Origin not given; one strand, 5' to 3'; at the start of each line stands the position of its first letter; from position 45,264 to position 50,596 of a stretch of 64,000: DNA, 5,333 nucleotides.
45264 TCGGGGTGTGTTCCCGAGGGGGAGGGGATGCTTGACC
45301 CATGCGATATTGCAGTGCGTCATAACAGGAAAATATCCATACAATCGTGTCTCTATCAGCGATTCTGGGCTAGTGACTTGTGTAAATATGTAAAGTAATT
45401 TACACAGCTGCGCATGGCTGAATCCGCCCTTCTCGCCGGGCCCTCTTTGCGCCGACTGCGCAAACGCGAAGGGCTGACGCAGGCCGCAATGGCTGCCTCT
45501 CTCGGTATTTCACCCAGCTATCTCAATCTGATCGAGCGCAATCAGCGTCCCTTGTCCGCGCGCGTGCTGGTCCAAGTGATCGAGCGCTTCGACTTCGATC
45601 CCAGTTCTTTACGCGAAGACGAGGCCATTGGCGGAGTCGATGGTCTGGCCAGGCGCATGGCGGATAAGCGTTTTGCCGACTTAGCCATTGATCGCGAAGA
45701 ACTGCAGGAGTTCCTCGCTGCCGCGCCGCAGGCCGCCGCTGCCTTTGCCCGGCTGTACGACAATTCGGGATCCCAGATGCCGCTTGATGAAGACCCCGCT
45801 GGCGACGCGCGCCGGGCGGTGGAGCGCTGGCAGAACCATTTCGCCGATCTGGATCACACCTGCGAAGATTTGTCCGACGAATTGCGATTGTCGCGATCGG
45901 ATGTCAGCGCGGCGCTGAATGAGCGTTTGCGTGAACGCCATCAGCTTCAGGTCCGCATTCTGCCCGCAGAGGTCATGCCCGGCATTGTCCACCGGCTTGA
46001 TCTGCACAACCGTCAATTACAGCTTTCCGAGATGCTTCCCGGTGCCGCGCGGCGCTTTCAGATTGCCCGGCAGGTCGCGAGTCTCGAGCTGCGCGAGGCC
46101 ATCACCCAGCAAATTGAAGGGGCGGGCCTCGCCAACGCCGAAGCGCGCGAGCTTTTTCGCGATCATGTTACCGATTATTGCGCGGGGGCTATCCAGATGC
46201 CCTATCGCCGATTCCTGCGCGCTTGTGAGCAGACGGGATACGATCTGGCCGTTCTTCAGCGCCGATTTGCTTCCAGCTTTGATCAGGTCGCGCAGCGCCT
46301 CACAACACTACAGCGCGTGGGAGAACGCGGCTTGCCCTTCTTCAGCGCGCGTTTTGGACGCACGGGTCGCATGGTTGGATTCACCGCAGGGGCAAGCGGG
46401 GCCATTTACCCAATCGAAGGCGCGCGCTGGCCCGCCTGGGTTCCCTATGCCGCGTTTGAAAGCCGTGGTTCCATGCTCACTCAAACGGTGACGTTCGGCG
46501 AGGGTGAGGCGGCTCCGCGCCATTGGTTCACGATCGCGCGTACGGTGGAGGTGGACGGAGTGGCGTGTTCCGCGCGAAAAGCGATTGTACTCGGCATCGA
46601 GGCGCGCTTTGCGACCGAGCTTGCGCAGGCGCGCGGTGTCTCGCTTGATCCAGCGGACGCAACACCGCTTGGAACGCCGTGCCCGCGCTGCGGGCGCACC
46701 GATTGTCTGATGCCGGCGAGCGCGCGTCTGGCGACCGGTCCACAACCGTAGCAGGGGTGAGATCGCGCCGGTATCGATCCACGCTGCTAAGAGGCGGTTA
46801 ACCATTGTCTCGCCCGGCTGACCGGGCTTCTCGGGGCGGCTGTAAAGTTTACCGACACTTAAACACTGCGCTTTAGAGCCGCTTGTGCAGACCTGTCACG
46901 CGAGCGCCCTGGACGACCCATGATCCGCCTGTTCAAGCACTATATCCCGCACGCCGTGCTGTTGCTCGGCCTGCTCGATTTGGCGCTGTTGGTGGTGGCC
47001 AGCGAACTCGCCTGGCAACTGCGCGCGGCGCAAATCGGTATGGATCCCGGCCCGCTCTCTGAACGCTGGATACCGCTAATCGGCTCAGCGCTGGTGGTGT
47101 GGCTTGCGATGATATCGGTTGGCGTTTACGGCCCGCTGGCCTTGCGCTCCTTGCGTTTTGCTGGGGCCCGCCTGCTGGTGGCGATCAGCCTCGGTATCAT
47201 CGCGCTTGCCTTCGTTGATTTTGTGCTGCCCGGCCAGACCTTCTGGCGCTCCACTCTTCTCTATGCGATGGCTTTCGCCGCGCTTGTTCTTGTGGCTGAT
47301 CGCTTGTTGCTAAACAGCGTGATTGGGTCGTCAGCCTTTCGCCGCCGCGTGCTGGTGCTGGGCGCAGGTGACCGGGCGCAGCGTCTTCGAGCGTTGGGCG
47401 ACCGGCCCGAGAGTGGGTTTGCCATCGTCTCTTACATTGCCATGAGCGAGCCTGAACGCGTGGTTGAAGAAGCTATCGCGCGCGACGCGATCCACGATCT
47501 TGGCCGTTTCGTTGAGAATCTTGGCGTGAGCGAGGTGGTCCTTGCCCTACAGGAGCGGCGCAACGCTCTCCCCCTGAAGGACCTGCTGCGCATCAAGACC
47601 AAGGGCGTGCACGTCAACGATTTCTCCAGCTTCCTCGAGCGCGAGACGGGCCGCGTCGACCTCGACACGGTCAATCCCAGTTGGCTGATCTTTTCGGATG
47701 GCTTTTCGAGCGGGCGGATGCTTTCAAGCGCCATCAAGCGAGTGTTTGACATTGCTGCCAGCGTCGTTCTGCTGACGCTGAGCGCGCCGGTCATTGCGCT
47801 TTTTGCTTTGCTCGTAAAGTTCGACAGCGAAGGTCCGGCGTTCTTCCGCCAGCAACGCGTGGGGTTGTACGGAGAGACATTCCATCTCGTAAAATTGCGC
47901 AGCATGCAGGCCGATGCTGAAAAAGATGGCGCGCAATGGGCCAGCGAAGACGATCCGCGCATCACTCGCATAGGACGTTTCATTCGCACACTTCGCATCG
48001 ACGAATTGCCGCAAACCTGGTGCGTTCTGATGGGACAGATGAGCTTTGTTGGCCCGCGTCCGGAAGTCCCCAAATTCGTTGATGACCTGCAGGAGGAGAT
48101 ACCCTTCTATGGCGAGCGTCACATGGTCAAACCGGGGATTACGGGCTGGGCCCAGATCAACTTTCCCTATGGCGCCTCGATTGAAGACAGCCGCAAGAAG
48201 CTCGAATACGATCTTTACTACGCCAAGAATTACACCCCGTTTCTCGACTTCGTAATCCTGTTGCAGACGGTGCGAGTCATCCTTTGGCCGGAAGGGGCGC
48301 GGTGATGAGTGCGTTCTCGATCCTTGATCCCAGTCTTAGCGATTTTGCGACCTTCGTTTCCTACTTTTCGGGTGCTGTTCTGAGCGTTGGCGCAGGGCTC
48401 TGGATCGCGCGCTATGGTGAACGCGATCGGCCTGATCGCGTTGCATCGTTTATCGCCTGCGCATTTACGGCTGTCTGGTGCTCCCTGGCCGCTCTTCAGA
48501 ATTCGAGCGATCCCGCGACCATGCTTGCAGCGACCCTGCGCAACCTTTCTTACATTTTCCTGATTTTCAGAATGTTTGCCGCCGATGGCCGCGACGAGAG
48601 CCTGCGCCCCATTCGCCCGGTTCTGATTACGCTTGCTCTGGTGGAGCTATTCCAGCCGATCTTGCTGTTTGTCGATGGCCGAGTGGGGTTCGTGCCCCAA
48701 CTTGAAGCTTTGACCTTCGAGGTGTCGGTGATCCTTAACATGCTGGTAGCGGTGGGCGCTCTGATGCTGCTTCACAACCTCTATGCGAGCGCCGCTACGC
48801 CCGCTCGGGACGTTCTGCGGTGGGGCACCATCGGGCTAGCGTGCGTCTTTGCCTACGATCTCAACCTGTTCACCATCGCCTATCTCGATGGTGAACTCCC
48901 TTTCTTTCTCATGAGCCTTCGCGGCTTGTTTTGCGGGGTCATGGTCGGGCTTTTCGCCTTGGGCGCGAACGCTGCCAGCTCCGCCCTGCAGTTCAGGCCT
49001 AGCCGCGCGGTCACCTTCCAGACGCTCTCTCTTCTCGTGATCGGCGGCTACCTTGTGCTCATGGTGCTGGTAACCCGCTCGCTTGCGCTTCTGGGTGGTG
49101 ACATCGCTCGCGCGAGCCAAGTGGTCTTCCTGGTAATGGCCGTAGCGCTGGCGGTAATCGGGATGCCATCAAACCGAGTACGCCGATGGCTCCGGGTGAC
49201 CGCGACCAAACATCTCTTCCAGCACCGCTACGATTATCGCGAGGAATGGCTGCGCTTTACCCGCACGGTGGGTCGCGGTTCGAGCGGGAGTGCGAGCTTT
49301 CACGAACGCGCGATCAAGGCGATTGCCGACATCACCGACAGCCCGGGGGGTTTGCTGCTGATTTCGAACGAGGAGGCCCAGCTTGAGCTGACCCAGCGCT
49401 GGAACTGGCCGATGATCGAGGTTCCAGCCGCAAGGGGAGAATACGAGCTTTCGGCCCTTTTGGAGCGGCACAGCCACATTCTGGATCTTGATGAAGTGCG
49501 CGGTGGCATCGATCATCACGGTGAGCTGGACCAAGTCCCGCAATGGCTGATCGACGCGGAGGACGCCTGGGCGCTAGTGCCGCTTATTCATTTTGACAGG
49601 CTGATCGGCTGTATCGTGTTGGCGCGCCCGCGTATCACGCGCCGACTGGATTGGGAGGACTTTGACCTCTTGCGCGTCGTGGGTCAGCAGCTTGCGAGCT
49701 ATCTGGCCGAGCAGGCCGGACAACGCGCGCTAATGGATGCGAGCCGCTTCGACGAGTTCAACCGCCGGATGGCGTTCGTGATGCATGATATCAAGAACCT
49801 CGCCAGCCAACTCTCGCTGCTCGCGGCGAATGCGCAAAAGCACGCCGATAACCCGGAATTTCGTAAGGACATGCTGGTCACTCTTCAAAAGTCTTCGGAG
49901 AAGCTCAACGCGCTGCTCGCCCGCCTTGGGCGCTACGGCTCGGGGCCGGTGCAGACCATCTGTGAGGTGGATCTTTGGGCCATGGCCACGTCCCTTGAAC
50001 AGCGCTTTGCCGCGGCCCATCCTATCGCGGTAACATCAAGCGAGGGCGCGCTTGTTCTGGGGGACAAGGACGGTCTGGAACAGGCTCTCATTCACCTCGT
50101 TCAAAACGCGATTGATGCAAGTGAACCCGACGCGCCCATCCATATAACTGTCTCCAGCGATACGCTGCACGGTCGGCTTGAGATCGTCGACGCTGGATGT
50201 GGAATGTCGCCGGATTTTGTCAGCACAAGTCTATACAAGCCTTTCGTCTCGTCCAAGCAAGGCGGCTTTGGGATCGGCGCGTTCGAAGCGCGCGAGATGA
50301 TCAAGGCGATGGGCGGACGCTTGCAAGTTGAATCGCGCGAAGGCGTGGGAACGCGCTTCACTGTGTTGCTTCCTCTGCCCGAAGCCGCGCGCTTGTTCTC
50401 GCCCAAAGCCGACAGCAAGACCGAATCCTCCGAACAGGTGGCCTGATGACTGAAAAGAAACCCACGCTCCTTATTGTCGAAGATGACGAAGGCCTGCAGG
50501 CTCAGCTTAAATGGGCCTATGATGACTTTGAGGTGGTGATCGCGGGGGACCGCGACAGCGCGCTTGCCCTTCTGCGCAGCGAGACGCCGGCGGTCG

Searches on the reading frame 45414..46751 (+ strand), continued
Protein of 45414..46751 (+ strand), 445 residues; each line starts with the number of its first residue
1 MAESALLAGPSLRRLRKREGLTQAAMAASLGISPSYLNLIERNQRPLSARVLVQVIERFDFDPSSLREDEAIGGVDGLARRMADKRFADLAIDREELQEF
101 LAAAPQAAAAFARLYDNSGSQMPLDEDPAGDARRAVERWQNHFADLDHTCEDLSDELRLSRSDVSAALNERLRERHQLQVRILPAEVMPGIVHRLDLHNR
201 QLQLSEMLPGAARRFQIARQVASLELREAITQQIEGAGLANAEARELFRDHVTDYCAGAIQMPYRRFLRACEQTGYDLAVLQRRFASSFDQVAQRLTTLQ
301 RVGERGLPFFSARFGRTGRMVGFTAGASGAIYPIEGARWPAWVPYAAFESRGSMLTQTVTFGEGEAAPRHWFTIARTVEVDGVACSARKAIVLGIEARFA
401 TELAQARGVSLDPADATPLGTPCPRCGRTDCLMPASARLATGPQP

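Call 73: get_annotated_region(hit=H15, flank=2500)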
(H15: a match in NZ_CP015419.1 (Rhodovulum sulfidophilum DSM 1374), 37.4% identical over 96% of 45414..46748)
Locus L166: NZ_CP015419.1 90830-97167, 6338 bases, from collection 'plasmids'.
description: Rhodovulum sulfidophilum DSM 1374 plasmid unnamed1, complete sequence
organism: Rhodovulum sulfidophilum DSM 1374 (NCBI taxid 1188256)
taxonomy: Bacteria; Pseudomonadota; Alphaproteobacteria; Rhodobacterales; Paracoccaceae; Rhodovulum; Rhodovulum sulfidophilum; Rhodovulum sulfidophilum DSM 1374
host: -; source: cell culture,marine mud; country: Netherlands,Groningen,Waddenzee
typing (MOB-suite, as given by PLSDB): non-mobilizable; replicon rep_cluster_565
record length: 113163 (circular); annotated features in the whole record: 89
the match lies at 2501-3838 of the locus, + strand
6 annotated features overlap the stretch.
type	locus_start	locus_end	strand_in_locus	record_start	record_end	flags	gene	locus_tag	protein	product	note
CDS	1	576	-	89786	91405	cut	-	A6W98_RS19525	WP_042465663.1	isocitrate lyase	GO:0019752 - carboxylic acid metabolic process [Evidence IEA]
CDS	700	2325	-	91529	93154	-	aceB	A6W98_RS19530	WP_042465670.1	malate synthase A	GO:0006099 - tricarboxylic acid cycle [Evidence IEA]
CDS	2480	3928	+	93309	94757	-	-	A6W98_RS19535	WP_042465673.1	helix-turn-helix transcriptional regulator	-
CDS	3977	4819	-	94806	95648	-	-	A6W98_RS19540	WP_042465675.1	metal ABC transporter permease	GO:0030001 - metal ion transport [Evidence IEA]; GO:0055085 - transmembrane transport [Evidence IEA]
CDS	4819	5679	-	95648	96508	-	-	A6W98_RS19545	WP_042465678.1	metal ABC transporter permease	GO:0030001 - metal ion transport [Evidence IEA]; GO:0055085 - transmembrane transport [Evidence IEA]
CDS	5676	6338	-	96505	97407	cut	-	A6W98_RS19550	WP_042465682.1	manganese/iron ABC transporter ATP-binding protein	-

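Call 74: get_annotated_region(hit=H22, flank=2500)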
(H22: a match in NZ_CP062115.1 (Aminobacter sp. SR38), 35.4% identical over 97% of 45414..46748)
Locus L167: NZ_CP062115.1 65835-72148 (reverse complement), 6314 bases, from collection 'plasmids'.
description: Aminobacter sp. SR38 plasmid pSR3, complete sequence
organism: Aminobacter sp. SR38 (NCBI taxid 2774562)
taxonomy: Bacteria; Pseudomonadota; Alphaproteobacteria; Hyphomicrobiales; Phyllobacteriaceae; Aminobacter; Aminobacter sp. SR38
host: -; source: bacterial pure culture,soil; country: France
typing (MOB-suite, as given by PLSDB): non-mobilizable; mating-pair formation MPF_T
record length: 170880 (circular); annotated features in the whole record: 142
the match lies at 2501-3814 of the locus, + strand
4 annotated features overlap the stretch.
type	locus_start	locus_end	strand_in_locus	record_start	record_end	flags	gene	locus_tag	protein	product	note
CDS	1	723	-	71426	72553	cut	-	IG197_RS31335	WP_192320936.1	S-(hydroxymethyl)glutathione dehydrogenase/class III alcohol dehydrogenase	GO:0006113 - fermentation [Evidence IEA]; GO:0009404 - toxin metabolic process [Evidence IEA]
CDS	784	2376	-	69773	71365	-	-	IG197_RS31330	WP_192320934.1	isocitrate lyase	GO:0019752 - carboxylic acid metabolic process [Evidence IEA]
CDS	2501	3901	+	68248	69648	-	-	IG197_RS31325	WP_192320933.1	helix-turn-helix transcriptional regulator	-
CDS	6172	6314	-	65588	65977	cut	-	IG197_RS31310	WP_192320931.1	hypothetical protein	-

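Call 75: get_annotated_region(hit=H23, flank=2500)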
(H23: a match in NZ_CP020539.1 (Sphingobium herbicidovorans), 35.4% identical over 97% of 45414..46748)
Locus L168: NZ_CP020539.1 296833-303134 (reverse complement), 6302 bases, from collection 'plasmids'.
description: Sphingobium herbicidovorans strain MH plasmid pMSHV, complete sequence
organism: Sphingobium herbicidovorans (NCBI taxid 76947)
taxonomy: Bacteria; Pseudomonadota; Alphaproteobacteria; Sphingomonadales; Sphingomonadaceae; Sphingobium; Sphingobium herbicidovorans
host: -; source: cell culture,soil; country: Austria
typing (MOB-suite, as given by PLSDB): conjugative; replicon rep_cluster_545; relaxase MOBP; mating-pair formation MPF_T
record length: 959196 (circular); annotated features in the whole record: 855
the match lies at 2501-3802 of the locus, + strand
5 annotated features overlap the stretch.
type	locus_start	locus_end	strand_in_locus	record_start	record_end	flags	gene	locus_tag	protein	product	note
CDS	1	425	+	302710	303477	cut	-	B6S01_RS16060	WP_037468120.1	SDR family oxidoreductase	-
CDS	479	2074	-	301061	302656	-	-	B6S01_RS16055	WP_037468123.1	isocitrate lyase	GO:0019752 - carboxylic acid metabolic process [Evidence IEA]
CDS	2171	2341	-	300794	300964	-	-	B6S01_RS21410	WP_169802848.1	hypothetical protein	-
CDS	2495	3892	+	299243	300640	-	-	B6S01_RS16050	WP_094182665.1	short-chain fatty acyl-CoA regulator family protein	-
CDS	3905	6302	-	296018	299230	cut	-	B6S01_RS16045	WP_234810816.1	PAS domain-containing protein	-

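Call 76: get_annotated_region(hit=H24, flank=2500)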
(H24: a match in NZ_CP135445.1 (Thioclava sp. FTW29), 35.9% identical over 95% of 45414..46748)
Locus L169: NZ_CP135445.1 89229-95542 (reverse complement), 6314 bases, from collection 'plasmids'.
description: Thioclava sp. FTW29 plasmid unnamed2, complete sequence
organism: Thioclava sp. FTW29 (NCBI taxid 3076557)
taxonomy: Bacteria; Pseudomonadota; Alphaproteobacteria; Rhodobacterales; Paracoccaceae; Thioclava; Thioclava sp. FTW29
host: -; source: -; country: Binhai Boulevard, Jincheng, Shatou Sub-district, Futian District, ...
typing (MOB-suite, as given by PLSDB): non-mobilizable
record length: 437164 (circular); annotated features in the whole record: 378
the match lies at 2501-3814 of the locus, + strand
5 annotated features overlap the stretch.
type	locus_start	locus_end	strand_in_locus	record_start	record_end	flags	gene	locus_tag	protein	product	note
CDS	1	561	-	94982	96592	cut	-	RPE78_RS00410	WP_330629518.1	isocitrate lyase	GO:0019752 - carboxylic acid metabolic process [Evidence IEA]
CDS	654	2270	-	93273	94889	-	aceB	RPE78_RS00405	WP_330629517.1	malate synthase A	GO:0006099 - tricarboxylic acid cycle [Evidence IEA]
CDS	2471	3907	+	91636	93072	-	-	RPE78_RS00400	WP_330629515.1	short-chain fatty acyl-CoA regulator family protein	-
CDS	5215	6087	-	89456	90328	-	-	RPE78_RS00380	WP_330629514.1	LysR family transcriptional regulator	-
CDS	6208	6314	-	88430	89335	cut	prpB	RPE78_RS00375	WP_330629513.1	methylisocitrate lyase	GO:0019629 - propionate catabolic process, 2-methylcitrate cycle [Evidence IEA]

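Call 77: get_annotated_region(hit=H37, flank=2500)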
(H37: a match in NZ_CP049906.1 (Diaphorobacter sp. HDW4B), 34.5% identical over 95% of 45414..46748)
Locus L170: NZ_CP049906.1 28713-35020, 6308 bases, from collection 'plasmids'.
description: Diaphorobacter sp. HDW4B plasmid unnamed1, complete sequence
organism: Diaphorobacter sp. HDW4B (NCBI taxid 2714925)
taxonomy: Bacteria; Pseudomonadota; Betaproteobacteria; Burkholderiales; Comamonadaceae; Diaphorobacter; Diaphorobacter sp. HDW4B
host: -; source: single bacterial strain,Hydrophilus acuminatus; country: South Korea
typing (MOB-suite, as given by PLSDB): non-mobilizable
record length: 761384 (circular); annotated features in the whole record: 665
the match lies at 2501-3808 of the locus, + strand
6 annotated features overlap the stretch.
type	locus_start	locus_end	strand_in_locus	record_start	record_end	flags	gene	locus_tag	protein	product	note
CDS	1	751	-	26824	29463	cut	acnD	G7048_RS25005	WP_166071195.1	Fe/S-dependent 2-methylisocitrate dehydratase AcnD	GO:0019629 - propionate catabolic process, 2-methylcitrate cycle [Evidence IEA]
CDS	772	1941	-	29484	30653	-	prpC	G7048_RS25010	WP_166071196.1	2-methylcitrate synthase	-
CDS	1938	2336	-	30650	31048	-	-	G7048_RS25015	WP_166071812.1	hotdog domain-containing protein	-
CDS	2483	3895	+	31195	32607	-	-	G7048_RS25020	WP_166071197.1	short-chain fatty acyl-CoA regulator family protein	-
CDS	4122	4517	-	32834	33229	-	-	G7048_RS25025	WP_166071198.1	transcriptional repressor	-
CDS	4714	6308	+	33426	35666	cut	-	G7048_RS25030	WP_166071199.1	catecholate siderophore receptor Fiu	GO:0015891 - siderophore transport [Evidence IEA]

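Call 78: get_annotated_region(hit=H39, flank=2500)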
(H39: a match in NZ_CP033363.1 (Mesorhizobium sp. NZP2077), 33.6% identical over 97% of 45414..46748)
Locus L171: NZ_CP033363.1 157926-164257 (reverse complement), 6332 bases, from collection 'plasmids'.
description: Mesorhizobium sp. NZP2077 plasmid pMSNZP2077NSa, complete sequence
organism: Mesorhizobium sp. NZP2077 (NCBI taxid 2483404)
taxonomy: Bacteria; Pseudomonadota; Alphaproteobacteria; Hyphomicrobiales; Phyllobacteriaceae; Mesorhizobium; Mesorhizobium sp. NZP2077
host: -; source: cell culture; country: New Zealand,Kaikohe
typing (MOB-suite, as given by PLSDB): conjugative; relaxase MOBP; mating-pair formation MPF_T
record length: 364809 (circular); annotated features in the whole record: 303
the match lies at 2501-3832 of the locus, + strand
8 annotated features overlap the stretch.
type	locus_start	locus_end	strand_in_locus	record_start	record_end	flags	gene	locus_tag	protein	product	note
CDS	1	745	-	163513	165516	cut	-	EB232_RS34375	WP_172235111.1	acetyl/propionyl/methylcrotonyl-CoA carboxylase subunit alpha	-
CDS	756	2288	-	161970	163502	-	-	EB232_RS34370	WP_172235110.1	acyl-CoA carboxylase subunit beta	-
CDS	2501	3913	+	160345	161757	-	-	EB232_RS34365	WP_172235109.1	helix-turn-helix transcriptional regulator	-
CDS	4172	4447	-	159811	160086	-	-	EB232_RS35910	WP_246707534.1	transposase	GO:0006313 - DNA transposition [Evidence IEA]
CDS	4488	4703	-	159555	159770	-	-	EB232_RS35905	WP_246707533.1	hypothetical protein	-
CDS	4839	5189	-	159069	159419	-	-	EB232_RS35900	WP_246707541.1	hypothetical protein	-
CDS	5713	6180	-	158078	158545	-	-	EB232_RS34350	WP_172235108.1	Lrp/AsnC family transcriptional regulator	-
CDS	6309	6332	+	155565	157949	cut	-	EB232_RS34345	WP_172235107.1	1-deoxy-D-xylulose-5-phosphate synthase N-terminal domain-containing protein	GO:0016114 - terpenoid biosynthetic process [Evidence IEA]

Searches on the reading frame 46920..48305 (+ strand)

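Call 6: search_protein_families(library=ncbifam, proteins=[window:46920-48305:+])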
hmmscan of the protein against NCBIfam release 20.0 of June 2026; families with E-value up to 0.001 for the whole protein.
window:46920-48305:+ (461 aa): 10 families
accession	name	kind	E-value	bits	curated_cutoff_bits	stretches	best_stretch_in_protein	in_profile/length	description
TIGR03013.1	EpsB_2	subfamily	2e-147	491.8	393.35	1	21-461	4-443/443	TIGR03013 family XrtA/PEP-CTERM system glycosyltransferase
TIGR03025.1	EPS_sugtrans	subfamily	3e-119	399.2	295.55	1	18-461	1-445/445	exopolysaccharide biosynthesis polyprenyl glycosylphosphotransferase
TIGR03023.1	WcaJ_sugtrans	equivalog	3.3e-89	300.3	410.75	1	19-458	2-450/453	undecaprenyl-phosphate glucose phosphotransferase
TIGR03022.1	WbaP_sugtrans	subfamily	8.7e-62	209.8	403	1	19-461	4-456/456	undecaprenyl-phosphate galactose phosphotransferase WbaP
NF007518.0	PRK10124.1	equivalog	4.7e-46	157.5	684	1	115-451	116-454/464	undecaprenyl-phosphate glucose phosphotransferase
NF050817.1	PolSacchBiosHfsE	equivalog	2e-42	145.5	750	1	269-455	268-460/467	polysaccharide biosynthesis protein HfsE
NF041877.1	EPS_EpsZ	equivalog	2.7e-42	145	800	1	20-460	15-458/459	exopolysaccharide biosynthesis polyisoprenyl-phosphate hexose-1-phosphate transferase EpsZ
NF052601.1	undeca_RfbP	equivalog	1.8e-41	142.1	330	2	343-458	130-239/244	undecaprenyl-phosphate galactose phosphotransferase family protein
NF011751.0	PRK15204.1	equivalog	2.8e-32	112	907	1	93-460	99-475/476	undecaprenyl-phosphate galactose phosphotransferase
NF045514.1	glycotran_HepC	equivalog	5.8e-20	71.5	140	1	267-381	111-211/220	heterocyst development glycosyltransferase HepC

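Call 7: search_protein_families(library=pfam, proteins=[window:46920-48305:+])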
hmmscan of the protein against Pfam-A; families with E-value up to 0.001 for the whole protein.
window:46920-48305:+ (461 aa): 2 families
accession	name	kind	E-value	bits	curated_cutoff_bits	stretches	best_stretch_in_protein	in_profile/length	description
PF02397.22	Bac_transf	-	4.3e-65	219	27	1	273-455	1-178/179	Bacterial sugar transferase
PF13727.12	CoA_binding_3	-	1.5e-08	35.3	25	1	67-213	3-152/175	CoA-binding domain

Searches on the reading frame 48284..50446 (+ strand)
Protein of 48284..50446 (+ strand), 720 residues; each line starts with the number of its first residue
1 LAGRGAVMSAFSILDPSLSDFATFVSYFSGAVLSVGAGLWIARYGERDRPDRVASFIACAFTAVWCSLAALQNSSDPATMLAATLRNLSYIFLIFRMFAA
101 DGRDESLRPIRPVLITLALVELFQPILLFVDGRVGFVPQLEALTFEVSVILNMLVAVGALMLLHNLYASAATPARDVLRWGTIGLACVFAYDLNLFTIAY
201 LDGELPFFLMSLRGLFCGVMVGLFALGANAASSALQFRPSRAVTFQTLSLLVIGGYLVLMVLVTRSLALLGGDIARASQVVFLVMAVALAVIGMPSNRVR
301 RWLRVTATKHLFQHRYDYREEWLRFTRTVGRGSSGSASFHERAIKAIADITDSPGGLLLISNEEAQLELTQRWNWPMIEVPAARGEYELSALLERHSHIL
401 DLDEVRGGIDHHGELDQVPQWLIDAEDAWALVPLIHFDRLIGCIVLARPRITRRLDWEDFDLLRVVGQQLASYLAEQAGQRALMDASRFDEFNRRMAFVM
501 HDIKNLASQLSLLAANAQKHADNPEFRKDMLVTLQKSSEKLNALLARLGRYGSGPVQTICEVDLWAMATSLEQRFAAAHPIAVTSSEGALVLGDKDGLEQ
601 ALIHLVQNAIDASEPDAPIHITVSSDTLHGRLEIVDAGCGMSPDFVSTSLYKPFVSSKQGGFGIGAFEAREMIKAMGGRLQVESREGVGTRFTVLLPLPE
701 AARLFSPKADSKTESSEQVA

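Call 6: search_protein_families(library=ncbifam, proteins=[window:48284-50446:+])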
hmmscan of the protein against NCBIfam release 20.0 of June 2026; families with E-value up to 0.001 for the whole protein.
window:48284-50446:+ (720 aa): 62 families (the best 25 are shown)
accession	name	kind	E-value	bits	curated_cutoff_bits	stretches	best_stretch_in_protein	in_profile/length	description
TIGR02916.1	PEP_his_kin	equivalog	6.8e-144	481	300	1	26-697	2-679/679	XrtA/PEP-CTERM system histidine kinase PrsK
NF008468.0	PRK11360.1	equivalog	3e-19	68.8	646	1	480-700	384-610/616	two-component system sensor histidine kinase AtoS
NF010411.0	PRK13837.1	equivalog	1.9e-16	59.2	647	1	428-702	379-679/828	two-component system VirA-like sensor kinase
NF007688.0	PRK10364.1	equivalog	1.9e-15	56.6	479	1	591-698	345-451/460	two-component system sensor histidine kinase ZraS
NF052574.1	HisKinEspCMyxo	equivalog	1.3e-13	50.1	1200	1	591-710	524-649/785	serine histidine kinase EspC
NF008543.0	PRK11466.1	equivalog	1.7e-13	49.4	982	1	588-702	552-666/914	TMAO reductase system sensor histidine kinase/response regulator TorS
TIGR02956.1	TMAO_torS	equivalog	2e-13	49.4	676.5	1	590-703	572-687/967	TMAO reductase system sensor histidine kinase/response regulator TorS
NF053867.1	SprKinKinDBac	equivalog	2.4e-13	49.4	775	1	585-699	385-498/500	sporulation kinase KinD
NF046044.1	PnpS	equivalog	2.6e-13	49.8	400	1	521-697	200-390/390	two-component system histidine kinase PnpS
TIGR02966.1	phoR_proteo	equivalog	5.9e-13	48.5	334.2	1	519-695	142-332/333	phosphate regulon sensor histidine kinase PhoR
NF047794.1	HisKinPtgB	equivalog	6.7e-13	47.8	1000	1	582-684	540-641/656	two-component system sensor histidine kinase PgtB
NF041777.1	sens_FixL_Rhizob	equivalog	6e-12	45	850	1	587-699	368-482/485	sensor protein FixL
NF033092.0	HK_WalK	equivalog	3.2e-11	42.5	725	1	586-698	477-594/594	cell wall metabolism sensor histidine kinase WalK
NF011874.0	PRK15347.1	equivalog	3.9e-11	41.7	852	1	598-702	514-618/921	two component system sensor kinase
NF008298.1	PRK11086.1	subfamily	5.4e-11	41.6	520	1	604-698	430-525/529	DcuS/MalK family sensor histidine kinase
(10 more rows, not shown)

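Call 7: search_protein_families(library=pfam, proteins=[window:48284-50446:+])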
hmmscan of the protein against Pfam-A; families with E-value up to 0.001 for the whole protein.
window:48284-50446:+ (720 aa): 1 family
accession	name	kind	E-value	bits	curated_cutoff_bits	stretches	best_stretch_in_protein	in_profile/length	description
PF02518.31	HATPase_c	-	2.1e-21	76.9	26.4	1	593-699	1-110/111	Histidine kinase-, DNA gyrase B-, and HSP90-like ATPase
